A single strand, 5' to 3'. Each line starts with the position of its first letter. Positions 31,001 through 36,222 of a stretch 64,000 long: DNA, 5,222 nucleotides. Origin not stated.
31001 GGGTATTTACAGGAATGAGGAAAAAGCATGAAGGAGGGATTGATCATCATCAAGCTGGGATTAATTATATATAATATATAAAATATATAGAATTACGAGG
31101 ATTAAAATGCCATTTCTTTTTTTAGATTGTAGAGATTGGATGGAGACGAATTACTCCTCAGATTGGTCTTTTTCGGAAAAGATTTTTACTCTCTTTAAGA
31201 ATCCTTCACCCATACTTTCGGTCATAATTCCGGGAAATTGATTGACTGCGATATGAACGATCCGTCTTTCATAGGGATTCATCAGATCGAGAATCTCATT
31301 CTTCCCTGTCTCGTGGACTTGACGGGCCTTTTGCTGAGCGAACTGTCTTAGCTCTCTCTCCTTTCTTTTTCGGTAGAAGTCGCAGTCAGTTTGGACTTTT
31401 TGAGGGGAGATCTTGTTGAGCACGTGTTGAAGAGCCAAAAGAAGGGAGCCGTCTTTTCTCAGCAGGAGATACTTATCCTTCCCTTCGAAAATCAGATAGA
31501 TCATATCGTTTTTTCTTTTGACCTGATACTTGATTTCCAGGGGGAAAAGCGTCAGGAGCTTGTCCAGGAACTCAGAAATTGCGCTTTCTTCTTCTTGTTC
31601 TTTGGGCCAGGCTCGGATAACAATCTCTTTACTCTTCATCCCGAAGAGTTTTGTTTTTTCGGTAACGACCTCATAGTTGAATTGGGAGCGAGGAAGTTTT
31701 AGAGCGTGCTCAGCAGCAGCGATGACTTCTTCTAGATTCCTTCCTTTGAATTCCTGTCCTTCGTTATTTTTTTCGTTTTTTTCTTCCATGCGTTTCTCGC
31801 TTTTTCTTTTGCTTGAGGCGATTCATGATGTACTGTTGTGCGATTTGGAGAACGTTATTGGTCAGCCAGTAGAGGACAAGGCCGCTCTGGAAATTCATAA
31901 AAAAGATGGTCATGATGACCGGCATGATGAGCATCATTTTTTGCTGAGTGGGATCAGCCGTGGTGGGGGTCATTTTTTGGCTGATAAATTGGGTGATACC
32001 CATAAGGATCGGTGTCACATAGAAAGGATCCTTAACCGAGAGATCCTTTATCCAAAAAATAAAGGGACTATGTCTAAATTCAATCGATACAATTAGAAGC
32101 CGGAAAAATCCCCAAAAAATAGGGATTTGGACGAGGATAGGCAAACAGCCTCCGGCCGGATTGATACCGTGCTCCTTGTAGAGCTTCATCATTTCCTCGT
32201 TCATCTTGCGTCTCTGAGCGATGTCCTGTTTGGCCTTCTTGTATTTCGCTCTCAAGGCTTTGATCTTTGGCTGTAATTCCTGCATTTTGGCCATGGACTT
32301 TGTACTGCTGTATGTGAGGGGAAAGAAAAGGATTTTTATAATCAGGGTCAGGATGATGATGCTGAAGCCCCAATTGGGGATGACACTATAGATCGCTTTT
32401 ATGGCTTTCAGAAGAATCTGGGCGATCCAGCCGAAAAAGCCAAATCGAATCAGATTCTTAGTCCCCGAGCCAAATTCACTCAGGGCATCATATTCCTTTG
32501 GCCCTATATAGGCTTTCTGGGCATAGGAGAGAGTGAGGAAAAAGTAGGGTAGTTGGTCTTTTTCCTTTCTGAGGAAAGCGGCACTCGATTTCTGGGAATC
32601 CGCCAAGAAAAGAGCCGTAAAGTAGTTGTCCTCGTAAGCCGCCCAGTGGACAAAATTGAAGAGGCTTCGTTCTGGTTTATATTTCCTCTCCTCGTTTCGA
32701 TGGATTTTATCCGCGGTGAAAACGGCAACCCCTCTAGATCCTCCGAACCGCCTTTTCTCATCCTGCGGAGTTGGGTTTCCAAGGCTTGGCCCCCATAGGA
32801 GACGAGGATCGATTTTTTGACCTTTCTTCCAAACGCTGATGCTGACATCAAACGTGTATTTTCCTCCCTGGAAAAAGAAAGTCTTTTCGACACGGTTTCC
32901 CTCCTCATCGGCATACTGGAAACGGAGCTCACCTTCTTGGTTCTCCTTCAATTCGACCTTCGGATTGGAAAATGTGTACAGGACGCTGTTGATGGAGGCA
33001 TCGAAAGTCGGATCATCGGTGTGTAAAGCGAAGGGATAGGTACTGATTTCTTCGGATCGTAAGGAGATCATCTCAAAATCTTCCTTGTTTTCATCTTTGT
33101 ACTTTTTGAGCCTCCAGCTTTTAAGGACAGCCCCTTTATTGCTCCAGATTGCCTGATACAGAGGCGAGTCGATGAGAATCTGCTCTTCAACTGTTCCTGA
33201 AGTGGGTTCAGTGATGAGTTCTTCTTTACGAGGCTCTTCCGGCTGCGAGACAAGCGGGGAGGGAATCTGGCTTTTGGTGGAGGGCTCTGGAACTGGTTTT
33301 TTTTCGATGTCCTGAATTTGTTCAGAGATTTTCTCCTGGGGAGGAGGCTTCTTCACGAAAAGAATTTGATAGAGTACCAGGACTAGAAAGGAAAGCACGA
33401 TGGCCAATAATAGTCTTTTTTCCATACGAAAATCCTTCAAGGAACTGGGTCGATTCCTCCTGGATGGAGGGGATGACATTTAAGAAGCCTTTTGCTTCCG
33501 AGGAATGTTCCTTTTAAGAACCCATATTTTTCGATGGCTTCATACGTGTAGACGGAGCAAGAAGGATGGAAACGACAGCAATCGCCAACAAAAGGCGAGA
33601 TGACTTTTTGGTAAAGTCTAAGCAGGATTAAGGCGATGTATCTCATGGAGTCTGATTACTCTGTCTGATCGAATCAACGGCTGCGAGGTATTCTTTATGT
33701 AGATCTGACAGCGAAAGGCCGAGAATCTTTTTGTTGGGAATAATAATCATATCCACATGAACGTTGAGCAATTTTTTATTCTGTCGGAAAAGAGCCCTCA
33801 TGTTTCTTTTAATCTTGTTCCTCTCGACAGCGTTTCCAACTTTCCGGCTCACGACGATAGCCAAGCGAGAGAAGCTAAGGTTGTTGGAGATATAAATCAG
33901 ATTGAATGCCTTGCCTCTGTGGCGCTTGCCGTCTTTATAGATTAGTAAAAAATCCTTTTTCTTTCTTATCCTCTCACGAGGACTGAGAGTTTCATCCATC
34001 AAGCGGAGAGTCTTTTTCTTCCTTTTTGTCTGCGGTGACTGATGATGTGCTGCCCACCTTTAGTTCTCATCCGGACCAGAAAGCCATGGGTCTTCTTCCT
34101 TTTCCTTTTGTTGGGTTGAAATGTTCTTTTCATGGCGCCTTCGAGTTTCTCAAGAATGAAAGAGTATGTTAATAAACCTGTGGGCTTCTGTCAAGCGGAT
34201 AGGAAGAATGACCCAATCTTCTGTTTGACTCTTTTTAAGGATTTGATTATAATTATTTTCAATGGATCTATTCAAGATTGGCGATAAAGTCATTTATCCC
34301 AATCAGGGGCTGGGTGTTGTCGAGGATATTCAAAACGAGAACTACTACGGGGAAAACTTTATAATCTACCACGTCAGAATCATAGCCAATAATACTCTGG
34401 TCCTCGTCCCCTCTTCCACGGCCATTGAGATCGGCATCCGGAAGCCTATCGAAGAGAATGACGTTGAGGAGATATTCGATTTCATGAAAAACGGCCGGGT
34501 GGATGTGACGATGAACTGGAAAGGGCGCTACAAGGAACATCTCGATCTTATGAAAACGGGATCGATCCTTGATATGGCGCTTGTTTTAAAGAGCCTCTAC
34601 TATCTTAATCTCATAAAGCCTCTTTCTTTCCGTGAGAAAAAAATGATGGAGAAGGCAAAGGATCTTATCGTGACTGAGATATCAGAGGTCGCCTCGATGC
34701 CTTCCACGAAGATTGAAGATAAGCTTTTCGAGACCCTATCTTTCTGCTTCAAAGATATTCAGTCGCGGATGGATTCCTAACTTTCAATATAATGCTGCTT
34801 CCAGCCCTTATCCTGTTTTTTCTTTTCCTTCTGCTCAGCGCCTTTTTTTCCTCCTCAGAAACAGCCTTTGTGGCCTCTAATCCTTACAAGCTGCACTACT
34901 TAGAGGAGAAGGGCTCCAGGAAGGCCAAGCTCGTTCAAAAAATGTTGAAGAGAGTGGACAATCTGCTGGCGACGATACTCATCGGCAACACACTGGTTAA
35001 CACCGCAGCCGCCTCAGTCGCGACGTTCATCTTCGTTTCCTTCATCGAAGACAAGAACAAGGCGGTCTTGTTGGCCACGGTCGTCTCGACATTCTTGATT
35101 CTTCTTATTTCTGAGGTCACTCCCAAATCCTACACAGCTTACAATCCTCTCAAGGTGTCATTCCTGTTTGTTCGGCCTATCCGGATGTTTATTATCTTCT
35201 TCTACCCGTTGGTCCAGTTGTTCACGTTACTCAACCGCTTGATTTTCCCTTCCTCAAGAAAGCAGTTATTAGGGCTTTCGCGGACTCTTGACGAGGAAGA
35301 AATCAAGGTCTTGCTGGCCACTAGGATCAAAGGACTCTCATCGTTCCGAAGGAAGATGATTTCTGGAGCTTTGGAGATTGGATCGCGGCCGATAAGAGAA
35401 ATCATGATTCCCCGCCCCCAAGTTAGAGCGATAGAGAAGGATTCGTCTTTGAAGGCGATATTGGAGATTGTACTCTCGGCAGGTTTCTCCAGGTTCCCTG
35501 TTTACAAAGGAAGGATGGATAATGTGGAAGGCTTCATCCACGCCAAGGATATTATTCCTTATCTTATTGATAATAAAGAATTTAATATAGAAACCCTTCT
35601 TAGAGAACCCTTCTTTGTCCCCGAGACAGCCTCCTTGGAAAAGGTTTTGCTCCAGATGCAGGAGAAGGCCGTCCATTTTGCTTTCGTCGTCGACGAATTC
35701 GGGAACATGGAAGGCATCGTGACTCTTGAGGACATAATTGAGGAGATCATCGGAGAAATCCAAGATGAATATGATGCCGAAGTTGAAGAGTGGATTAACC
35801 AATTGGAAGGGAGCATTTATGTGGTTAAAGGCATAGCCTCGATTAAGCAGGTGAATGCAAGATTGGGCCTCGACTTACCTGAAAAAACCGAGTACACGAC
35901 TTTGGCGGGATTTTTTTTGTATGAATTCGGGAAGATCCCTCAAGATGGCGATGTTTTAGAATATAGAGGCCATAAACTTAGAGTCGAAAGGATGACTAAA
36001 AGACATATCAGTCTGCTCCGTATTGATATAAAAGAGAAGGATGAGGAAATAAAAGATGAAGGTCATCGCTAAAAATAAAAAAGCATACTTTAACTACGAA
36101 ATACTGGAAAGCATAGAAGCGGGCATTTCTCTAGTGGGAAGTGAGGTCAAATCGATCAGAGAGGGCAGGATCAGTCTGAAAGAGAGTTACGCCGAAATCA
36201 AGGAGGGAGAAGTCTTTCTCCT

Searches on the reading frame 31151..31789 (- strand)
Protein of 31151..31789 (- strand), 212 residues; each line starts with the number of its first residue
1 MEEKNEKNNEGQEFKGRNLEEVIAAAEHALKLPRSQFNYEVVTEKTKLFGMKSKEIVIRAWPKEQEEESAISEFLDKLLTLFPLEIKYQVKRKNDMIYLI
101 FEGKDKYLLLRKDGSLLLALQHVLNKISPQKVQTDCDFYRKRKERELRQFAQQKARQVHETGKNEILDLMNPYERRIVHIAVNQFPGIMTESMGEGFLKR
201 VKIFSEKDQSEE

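Call 47: search_protein_families(library=pfam, proteins=[window:31151-31789:-], max_evalue=0.001)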
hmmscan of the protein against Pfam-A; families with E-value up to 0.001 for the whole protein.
window:31151-31789:- (212 aa): 2 families
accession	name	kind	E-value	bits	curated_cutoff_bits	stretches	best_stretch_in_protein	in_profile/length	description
PF01424.28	R3H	-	3.2e-12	46.7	26.8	1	146-203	2-58/60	R3H domain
PF14804.11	Jag_N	-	9.3e-10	39.2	25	1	14-61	1-49/50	Jag N-terminus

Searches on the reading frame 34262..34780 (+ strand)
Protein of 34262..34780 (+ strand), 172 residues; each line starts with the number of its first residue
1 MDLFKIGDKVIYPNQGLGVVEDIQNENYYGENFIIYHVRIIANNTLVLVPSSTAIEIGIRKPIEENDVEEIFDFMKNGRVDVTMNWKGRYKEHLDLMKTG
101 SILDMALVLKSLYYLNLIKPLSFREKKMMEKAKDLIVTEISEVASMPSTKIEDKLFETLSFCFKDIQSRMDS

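Call 47: search_protein_families(library=pfam, proteins=[window:34262-34780:+], max_evalue=0.001)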
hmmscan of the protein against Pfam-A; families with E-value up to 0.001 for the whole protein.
window:34262-34780:+ (172 aa): 2 families
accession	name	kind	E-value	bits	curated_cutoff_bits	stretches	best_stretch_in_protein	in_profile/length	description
PF21095.3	CarD_C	-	1.6e-21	76.5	23.1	1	70-155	1-86/87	CarD, C-terminal domain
PF02559.22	CarD_TRCF_RID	-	4e-07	30.5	23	1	4-54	1-50/57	CarD-like/TRCF RID domain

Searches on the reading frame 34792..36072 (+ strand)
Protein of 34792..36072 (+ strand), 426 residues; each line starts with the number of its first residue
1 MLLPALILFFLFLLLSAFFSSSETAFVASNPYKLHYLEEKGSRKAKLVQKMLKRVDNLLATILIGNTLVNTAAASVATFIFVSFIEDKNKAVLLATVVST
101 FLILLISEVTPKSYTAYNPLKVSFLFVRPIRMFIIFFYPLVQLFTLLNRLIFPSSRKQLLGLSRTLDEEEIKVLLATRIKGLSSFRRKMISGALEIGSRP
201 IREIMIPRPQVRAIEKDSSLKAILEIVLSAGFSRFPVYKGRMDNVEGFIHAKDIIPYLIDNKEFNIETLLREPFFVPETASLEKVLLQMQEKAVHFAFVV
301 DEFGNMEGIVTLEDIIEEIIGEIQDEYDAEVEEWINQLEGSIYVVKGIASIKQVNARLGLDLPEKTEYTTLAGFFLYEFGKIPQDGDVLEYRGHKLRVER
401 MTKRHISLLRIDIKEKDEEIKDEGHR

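Call 47: search_protein_families(library=pfam, proteins=[window:34792-36072:+], max_evalue=0.001)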
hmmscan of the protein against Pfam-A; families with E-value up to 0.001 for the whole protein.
window:34792-36072:+ (426 aa): 3 families
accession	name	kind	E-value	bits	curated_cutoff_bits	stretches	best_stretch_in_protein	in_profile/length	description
PF01595.25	CNNM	-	2.9e-44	151.3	28.4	1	7-176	1-169/181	Cyclin M transmembrane N-terminal domain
PF03471.22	CorC_HlyC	-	6.2e-20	71.4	27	1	338-413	3-79/81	Transporter associated domain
PF00571.33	CBS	-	1.5e-18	67.3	24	2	271-320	7-56/57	CBS domain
